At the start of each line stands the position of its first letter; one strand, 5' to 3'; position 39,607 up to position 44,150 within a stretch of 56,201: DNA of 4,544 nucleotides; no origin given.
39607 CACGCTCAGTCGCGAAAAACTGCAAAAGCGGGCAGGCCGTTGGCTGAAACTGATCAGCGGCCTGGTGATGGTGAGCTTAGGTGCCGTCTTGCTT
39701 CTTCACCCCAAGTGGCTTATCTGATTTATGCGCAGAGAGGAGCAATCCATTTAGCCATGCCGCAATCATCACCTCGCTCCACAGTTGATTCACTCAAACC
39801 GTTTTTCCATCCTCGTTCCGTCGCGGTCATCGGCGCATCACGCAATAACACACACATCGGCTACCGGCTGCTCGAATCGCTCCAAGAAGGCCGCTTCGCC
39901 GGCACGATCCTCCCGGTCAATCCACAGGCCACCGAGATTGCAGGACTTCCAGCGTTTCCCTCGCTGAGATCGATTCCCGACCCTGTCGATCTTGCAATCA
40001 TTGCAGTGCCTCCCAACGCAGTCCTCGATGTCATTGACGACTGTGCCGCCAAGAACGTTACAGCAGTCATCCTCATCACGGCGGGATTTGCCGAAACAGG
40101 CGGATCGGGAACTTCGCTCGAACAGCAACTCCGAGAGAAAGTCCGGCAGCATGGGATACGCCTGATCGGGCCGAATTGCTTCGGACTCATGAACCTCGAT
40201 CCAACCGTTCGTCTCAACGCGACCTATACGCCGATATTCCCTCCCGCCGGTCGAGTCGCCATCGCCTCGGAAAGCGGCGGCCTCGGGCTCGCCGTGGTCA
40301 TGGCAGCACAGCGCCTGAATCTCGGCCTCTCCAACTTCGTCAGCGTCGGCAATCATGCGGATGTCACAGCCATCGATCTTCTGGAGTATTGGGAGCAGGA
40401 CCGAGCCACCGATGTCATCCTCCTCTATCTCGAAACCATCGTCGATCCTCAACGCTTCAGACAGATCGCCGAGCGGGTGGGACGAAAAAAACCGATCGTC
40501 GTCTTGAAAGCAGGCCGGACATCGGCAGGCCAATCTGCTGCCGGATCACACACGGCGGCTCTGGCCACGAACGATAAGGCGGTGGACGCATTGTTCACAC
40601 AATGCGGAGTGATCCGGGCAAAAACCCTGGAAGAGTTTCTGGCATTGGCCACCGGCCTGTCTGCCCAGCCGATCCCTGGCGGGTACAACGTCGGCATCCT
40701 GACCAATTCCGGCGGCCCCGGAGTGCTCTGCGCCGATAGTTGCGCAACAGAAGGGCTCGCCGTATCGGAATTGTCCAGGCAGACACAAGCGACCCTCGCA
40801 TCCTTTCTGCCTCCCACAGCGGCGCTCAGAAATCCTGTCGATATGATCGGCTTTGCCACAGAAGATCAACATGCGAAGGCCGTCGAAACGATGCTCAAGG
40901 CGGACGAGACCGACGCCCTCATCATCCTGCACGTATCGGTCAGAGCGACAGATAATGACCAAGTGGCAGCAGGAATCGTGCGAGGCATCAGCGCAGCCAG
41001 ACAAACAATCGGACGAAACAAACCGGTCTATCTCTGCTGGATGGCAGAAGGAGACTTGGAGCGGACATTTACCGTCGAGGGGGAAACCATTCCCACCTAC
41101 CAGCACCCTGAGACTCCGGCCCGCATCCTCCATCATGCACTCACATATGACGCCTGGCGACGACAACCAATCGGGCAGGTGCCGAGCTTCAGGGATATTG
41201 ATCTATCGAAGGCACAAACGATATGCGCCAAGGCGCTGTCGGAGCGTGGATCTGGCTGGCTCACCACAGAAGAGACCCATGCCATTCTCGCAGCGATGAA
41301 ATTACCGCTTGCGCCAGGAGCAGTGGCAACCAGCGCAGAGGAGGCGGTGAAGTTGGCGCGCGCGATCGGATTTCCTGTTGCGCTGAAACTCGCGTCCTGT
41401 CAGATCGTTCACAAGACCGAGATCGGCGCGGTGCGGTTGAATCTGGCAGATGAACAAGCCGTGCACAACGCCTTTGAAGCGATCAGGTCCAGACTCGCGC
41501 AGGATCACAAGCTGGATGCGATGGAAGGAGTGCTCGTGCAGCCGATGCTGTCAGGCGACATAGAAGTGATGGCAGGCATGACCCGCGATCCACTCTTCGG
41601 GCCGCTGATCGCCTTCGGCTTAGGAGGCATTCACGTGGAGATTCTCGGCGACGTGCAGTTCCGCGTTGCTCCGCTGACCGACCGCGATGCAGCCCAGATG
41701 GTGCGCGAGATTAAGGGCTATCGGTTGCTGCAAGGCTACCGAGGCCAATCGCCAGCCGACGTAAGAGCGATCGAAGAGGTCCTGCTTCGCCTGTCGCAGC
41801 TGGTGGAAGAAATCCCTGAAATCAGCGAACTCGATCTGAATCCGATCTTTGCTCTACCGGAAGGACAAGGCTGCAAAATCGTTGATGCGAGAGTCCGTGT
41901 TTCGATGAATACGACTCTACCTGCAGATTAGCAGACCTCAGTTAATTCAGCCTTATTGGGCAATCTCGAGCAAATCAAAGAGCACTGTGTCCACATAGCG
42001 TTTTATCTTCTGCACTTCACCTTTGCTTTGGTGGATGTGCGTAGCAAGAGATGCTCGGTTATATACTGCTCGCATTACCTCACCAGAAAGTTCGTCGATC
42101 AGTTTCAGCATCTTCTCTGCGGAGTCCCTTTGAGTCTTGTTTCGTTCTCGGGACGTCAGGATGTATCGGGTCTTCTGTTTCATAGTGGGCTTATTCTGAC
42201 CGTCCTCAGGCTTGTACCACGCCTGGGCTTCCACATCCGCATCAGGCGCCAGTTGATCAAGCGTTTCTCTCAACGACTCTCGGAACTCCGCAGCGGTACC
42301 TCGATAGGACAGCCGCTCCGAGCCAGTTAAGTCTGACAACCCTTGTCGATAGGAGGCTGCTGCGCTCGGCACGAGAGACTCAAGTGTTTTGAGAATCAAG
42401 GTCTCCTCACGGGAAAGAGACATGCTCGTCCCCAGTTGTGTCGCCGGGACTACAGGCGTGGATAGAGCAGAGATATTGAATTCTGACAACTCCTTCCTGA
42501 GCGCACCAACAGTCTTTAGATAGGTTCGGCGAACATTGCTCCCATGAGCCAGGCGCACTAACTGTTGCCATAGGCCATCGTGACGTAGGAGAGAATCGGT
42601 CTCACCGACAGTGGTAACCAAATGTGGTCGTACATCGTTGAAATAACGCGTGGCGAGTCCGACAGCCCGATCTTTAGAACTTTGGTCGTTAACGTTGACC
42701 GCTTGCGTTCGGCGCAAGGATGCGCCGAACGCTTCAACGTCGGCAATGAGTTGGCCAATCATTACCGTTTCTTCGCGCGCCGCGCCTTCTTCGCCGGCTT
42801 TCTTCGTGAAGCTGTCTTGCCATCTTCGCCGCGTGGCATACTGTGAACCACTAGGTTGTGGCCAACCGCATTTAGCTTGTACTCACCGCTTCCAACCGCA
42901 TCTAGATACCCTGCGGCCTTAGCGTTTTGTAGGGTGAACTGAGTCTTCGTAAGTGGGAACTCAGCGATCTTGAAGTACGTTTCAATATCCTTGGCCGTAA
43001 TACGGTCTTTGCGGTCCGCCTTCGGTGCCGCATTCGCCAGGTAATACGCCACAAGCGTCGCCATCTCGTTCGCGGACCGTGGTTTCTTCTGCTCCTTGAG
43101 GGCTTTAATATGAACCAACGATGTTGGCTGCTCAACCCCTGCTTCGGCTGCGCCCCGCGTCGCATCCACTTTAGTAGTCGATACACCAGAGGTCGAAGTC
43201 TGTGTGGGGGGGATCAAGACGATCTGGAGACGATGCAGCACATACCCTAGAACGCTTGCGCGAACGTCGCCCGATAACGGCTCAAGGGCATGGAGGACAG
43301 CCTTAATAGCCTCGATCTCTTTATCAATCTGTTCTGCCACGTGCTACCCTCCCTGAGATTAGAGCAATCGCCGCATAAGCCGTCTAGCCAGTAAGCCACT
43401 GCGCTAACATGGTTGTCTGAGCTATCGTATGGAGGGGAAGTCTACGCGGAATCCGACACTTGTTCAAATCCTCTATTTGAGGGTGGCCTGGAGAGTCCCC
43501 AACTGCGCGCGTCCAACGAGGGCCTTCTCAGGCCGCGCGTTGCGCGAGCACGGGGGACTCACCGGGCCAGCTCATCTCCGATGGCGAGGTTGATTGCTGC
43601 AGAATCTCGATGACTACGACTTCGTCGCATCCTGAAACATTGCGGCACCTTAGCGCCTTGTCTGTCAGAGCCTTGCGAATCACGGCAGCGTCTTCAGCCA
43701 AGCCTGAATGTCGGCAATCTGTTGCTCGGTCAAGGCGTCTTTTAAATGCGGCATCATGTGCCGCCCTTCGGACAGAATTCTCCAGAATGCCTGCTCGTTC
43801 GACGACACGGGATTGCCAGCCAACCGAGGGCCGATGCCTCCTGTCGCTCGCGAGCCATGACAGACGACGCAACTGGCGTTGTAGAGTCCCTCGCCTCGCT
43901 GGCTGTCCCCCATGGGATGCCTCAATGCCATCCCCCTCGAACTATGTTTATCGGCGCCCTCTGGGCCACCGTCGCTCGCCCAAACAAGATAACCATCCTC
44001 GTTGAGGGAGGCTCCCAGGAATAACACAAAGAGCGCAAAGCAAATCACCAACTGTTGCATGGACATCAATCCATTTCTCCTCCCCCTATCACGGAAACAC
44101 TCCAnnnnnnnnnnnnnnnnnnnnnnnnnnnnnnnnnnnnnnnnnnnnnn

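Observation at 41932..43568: Lower-GC two-gene island: winged-helix/basic-tail protein coupled to an Rx5H (HEPN-like) protein - candidate undescribed toxin-antitoxin or abortive-infection-type module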

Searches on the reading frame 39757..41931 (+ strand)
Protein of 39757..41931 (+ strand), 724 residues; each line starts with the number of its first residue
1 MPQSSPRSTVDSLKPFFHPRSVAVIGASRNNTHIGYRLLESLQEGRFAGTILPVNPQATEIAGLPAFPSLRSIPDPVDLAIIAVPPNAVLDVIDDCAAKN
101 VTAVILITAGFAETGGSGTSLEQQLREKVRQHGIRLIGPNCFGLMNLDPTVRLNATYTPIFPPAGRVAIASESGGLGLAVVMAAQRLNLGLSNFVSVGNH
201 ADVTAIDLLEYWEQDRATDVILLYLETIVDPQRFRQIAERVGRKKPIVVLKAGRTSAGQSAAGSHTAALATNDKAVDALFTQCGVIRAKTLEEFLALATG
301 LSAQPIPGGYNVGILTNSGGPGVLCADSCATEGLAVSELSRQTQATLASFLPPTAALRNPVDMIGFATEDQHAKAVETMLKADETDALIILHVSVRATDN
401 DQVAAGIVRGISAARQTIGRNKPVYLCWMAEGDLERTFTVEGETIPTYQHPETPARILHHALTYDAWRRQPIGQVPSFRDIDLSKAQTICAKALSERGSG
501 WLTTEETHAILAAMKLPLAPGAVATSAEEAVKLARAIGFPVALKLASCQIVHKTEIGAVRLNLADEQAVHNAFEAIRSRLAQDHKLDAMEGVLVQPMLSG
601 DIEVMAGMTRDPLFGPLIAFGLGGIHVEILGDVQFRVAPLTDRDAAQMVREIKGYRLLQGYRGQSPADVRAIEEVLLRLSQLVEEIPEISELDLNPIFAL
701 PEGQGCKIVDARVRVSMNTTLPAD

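Call 52: find_related_loci(query=window:39757-41931:+, collection=metagenome_contigs, flank=7000)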
Query window:39757-41931:+ (724 aa) in metagenome_contigs; peptide patterns used: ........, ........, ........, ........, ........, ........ (x = any residue, [..] = any of these).
298 stretches matched a pattern; 42 encode a relative of the query (tblastn E <= 1e-3); 42 distinct loci.
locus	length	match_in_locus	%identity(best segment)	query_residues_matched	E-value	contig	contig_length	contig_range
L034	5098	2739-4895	86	1-719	0e+0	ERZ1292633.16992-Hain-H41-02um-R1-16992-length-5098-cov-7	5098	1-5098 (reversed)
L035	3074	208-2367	84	1-720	0e+0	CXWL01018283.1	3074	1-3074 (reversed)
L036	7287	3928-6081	83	1-718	0e+0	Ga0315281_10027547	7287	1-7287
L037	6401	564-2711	83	1-716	0e+0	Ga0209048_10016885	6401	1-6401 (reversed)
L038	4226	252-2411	81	1-720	0e+0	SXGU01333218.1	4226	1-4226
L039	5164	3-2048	83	34-715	0e+0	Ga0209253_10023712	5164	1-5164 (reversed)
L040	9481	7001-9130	80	1-710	0e+0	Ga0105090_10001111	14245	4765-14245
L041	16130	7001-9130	80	1-710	0e+0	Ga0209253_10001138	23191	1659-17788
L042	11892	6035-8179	77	1-715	0e+0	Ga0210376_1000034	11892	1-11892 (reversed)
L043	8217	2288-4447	75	1-722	0e+0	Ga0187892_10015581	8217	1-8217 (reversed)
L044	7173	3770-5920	76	1-717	0e+0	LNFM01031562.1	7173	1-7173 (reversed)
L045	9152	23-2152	76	7-716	0e+0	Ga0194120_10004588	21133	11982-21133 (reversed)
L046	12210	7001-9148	76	1-716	0e+0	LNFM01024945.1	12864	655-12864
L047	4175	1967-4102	76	5-716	0e+0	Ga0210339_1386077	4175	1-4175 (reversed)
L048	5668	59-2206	76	1-716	0e+0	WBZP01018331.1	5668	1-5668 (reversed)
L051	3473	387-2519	74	8-719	0e+0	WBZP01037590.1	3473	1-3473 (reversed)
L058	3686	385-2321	83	1-715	0e+0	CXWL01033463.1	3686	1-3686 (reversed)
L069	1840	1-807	83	450-718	4e-157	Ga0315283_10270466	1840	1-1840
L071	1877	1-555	83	539-723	2e-99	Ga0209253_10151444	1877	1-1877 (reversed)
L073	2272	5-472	80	567-722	1e-78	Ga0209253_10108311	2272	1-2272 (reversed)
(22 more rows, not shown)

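Call 55: search_protein_families(library=pfam, proteins=[L041:10070-10390:-, L041:9817-10098:-, L073:1671-1961:-, L073:1305-1661:-, L071:1536-1811:-, L071:1218-1523:-, L069:927-1793:-, L036:6235-6726:-, L051:2561-3472:+, L058:2422-3123:-], max_evalue=0.01)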
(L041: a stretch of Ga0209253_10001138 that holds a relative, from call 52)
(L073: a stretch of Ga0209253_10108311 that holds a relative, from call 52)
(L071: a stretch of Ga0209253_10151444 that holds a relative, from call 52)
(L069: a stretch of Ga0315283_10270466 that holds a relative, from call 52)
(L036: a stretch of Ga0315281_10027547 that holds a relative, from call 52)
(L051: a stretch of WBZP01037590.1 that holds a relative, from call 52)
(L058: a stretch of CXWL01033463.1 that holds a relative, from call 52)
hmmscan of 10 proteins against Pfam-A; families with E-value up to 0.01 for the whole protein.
L041:10070-10390:- (106 aa): 1 family
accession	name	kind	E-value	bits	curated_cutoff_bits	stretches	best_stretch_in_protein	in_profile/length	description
PF04365.19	BrnT_toxin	-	2.4e-22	79.4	34.5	1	18-93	1-75/77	Ribonuclease toxin, BrnT, of type II toxin-antitoxin system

L041:9817-10098:- (93 aa): 2 families
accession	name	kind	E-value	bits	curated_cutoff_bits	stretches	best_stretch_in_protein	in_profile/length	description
PF14384.12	BrnA_antitoxin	-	0.0052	17.6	26.1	1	8-67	6-63/68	BrnA antitoxin of type II toxin-antitoxin system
PF19891.5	DUF6364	-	0.0066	17.3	27.3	1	36-77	4-43/70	Family of unknown function (DUF6364)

L073:1671-1961:- (96 aa): 1 family
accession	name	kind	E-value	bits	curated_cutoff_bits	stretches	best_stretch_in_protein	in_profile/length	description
PF05973.20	Gp49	-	2.2e-07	31.3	23.9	1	19-93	7-85/90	Phage derived protein Gp49-like (DUF891)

L073:1305-1661:- (118 aa): 5 families
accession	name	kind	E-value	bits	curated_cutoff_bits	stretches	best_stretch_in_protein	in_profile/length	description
PF21716.3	dnstrm_HI1420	-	8.5e-30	102.9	27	1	7-95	3-89/90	Probable addiction module antidote protein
PF01381.28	HTH_3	-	6.8e-07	29.7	23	1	50-92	8-52/55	Helix-turn-helix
PF13560.12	HTH_31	-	0.0016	19.2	27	1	52-91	17-57/64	Helix-turn-helix domain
PF12844.13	HTH_19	-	0.0065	16.8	30.2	0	48-90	11-53/64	Helix-turn-helix domain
PF13443.12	HTH_26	-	0.0089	16.7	22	0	53-91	14-53/63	Cro/C1-type HTH DNA-binding domain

L071:1536-1811:- (91 aa): 1 family
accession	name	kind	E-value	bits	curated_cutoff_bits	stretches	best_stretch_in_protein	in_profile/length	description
PF05015.19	HigB-like_toxin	-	1.4e-18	67.6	27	1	4-91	2-91/91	RelE-like toxin of type II toxin-antitoxin system HigB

L071:1218-1523:- (101 aa): 3 families
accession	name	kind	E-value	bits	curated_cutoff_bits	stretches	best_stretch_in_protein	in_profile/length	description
PF01381.28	HTH_3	-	1.3e-06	28.8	23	1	18-66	3-51/55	Helix-turn-helix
PF13560.12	HTH_31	-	0.00096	19.9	27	1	23-62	13-53/64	Helix-turn-helix domain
PF15943.11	YdaS_toxin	-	0.0015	18.8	30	1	26-58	10-42/65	Bacterial toxin YdaS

L069:927-1793:- (288 aa): 2 families
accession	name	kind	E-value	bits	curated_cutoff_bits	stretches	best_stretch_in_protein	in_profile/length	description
PF04471.18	Mrr_cat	-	2.6e-06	28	21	1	40-107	28-96/115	Restriction endonuclease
PF22722.2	NA-iREase1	-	0.00021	21.7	27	1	41-107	22-87/106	NACHT-associated inactive Restriction Endonuclease 1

L036:6235-6726:- (163 aa): 0 families

L051:2561-3472:+ (304 aa): 0 families

L058:2422-3123:- (233 aa): 0 families

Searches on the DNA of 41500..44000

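Call 96: search_rna_families(source=window, start=41500, end=44000, threshold=evalue, max_evalue=1)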
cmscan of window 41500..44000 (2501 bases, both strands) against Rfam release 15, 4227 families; matches with E-value up to 1: 1.
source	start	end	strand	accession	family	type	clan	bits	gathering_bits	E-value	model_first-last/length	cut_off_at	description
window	41643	41741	+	RF00223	IRES_Bip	Cis-reg; IRES;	-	12.1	40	0.79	1-263/263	no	bip internal ribosome entry site (IRES)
